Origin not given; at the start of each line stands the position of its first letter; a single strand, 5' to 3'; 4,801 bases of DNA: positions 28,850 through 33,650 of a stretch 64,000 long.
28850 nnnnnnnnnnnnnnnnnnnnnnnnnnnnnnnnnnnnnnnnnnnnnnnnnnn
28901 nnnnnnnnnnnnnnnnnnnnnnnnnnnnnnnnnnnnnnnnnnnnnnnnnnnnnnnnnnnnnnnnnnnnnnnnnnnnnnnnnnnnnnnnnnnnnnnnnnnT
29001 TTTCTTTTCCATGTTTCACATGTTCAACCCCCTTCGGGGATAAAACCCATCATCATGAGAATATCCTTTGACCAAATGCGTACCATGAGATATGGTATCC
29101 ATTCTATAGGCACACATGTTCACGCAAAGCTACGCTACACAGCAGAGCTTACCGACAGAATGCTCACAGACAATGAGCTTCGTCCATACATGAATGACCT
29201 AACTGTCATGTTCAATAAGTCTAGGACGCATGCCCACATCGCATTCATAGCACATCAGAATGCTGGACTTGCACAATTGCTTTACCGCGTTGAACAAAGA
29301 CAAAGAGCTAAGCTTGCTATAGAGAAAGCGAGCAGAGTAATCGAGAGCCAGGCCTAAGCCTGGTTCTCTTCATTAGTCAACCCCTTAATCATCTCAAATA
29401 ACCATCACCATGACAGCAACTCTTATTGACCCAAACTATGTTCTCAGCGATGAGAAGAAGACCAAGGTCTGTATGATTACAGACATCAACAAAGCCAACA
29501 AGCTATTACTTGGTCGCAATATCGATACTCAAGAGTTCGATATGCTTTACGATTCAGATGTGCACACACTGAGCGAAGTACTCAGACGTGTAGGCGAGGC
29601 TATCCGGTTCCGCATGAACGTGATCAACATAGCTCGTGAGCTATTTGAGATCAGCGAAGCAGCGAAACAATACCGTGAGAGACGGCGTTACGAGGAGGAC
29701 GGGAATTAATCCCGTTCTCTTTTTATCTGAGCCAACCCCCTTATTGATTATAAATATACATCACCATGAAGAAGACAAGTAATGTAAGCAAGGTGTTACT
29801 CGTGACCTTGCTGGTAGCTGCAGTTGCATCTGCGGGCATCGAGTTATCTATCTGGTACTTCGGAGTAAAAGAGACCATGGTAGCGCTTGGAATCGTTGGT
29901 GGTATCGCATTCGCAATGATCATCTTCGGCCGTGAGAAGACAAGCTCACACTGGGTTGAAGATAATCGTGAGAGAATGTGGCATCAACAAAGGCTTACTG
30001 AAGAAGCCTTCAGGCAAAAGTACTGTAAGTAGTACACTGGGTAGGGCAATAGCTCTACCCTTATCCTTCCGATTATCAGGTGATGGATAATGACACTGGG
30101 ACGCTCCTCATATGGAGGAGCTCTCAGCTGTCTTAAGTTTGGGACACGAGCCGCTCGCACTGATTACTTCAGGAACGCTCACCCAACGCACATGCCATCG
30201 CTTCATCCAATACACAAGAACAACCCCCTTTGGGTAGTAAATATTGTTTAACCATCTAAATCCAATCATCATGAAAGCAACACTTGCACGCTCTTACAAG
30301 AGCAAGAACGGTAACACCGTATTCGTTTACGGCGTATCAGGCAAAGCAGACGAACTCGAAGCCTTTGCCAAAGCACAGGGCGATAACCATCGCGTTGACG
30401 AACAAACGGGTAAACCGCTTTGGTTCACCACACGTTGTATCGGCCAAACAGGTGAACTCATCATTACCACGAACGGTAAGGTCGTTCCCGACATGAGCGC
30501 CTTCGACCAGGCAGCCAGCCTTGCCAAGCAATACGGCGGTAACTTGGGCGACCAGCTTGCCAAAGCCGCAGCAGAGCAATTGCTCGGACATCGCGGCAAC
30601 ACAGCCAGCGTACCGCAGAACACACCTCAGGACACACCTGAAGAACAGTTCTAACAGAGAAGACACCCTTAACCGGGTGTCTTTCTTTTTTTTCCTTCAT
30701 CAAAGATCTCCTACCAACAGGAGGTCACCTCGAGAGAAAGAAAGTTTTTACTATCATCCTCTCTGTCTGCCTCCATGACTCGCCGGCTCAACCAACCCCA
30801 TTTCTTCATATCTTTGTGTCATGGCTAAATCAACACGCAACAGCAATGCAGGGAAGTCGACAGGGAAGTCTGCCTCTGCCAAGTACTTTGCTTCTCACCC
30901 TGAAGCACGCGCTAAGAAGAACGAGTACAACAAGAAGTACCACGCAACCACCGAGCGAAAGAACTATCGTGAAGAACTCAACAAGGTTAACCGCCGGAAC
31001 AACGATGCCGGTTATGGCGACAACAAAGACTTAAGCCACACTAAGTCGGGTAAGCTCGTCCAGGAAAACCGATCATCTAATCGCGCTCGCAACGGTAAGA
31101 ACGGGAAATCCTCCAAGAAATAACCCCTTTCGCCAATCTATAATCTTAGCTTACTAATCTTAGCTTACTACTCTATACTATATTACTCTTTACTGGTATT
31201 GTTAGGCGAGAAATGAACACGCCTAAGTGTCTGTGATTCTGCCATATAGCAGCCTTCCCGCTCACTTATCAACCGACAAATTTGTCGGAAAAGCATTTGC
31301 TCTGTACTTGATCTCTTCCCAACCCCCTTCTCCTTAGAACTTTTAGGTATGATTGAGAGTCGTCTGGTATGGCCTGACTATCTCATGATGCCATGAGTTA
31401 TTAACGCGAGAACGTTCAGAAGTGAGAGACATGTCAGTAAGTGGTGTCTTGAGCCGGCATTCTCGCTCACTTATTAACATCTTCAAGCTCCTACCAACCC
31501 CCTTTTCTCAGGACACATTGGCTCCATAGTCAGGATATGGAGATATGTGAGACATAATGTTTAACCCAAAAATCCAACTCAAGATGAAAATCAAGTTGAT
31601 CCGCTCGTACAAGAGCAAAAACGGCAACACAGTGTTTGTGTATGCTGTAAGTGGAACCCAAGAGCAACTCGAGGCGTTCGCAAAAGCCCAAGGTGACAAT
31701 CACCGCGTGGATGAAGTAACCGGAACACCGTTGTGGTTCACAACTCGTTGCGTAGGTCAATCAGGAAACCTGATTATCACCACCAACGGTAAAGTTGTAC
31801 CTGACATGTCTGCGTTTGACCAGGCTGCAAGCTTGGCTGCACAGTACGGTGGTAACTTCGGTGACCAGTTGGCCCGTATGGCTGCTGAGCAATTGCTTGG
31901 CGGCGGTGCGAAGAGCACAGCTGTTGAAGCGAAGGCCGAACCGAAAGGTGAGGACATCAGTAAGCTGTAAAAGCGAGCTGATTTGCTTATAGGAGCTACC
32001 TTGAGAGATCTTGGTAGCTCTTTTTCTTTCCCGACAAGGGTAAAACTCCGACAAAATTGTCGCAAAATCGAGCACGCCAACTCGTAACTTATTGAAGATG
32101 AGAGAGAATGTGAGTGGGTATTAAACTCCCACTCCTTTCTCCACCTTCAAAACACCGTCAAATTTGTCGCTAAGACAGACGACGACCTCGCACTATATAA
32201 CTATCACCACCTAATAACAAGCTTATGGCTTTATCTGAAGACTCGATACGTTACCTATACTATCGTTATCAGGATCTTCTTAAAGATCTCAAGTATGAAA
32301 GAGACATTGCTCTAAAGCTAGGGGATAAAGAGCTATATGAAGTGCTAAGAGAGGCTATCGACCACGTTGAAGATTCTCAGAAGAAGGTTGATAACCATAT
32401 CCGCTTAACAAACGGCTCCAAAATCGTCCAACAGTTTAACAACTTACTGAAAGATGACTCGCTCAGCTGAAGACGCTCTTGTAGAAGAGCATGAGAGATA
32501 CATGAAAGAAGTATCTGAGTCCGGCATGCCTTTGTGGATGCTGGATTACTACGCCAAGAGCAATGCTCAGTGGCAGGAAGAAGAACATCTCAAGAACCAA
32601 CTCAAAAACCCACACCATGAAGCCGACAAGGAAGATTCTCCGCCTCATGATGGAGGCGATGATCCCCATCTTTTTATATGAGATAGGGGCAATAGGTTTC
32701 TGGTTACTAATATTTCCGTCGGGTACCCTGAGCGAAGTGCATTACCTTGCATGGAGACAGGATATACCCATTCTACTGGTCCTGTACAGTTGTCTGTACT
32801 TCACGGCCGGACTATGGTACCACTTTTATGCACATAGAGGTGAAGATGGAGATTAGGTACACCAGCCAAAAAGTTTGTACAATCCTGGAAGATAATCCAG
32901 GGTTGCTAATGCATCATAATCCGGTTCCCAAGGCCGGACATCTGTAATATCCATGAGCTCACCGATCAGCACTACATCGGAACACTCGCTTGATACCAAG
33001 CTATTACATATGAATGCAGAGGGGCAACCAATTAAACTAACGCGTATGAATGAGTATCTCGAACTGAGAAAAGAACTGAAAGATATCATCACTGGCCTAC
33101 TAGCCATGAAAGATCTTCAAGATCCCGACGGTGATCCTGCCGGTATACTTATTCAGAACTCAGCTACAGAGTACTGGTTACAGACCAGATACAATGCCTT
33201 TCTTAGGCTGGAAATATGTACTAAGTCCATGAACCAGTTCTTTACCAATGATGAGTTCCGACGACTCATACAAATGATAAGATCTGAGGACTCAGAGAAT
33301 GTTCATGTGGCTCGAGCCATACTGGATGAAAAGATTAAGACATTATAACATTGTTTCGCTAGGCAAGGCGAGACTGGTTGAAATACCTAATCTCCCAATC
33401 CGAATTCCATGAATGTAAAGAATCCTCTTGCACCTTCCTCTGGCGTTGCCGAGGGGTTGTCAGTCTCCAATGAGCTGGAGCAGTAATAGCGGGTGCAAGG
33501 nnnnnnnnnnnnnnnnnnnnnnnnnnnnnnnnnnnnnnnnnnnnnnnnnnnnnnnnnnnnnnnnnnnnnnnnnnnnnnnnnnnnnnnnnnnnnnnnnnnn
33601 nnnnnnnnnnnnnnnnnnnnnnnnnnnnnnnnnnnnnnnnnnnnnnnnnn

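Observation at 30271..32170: Tandem paralogs bracketed by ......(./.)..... palindromes, with an iteron-containing non-coding hub between them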

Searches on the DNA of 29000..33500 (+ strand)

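Call 6: search_dna_similar(query=window:29000-33500:+, collection=phages, mode=near)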
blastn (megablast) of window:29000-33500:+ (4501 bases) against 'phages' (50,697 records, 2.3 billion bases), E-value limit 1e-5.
No match.
